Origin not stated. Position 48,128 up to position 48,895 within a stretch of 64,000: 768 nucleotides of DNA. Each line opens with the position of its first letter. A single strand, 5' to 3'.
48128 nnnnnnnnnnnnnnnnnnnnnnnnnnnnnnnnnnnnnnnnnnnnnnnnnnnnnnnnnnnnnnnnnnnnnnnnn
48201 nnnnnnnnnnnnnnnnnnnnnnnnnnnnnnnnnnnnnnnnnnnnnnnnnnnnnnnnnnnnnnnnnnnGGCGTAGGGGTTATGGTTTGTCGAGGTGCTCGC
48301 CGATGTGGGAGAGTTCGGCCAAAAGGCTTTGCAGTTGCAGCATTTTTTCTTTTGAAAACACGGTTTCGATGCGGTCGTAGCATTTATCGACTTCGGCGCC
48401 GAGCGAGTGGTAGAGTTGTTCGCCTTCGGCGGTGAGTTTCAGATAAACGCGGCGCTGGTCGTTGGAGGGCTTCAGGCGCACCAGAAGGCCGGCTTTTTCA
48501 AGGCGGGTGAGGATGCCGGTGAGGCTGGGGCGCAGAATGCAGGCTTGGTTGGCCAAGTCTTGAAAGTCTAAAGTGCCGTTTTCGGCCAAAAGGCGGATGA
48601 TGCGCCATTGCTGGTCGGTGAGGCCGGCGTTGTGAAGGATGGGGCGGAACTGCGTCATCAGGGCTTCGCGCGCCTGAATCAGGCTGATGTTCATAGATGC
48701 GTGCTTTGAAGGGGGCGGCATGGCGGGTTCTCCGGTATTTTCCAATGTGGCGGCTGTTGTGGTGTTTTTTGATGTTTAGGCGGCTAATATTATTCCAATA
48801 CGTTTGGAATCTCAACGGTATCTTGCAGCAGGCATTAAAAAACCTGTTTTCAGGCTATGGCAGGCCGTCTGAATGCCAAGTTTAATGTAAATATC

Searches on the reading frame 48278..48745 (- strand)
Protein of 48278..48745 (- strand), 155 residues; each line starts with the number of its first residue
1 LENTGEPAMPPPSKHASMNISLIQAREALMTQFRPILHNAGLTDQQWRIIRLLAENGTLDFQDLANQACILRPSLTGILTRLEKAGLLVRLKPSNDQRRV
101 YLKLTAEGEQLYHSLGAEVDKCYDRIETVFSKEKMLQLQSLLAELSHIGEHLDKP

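Call 77: search_protein_families(library=pfam, proteins=[window:48278-48745:-], max_evalue=0.001)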
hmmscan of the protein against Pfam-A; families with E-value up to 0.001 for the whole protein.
window:48278-48745:- (155 aa): 4 families
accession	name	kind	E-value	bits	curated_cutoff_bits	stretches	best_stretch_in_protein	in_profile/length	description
PF01047.28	MarR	-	1.8e-15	57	24.6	1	42-100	1-59/59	MarR family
PF12802.13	MarR_2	-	2.8e-10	40.7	27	1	41-99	2-61/61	MarR family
PF22381.2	Staph_reg_Sar_Rot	-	3.7e-06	27.4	27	1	33-113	3-83/85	Transcriptional regulator SarA/Rot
PF01638.23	HxlR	-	0.00046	20.4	20.8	1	46-115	5-76/91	HxlR-like helix-turn-helix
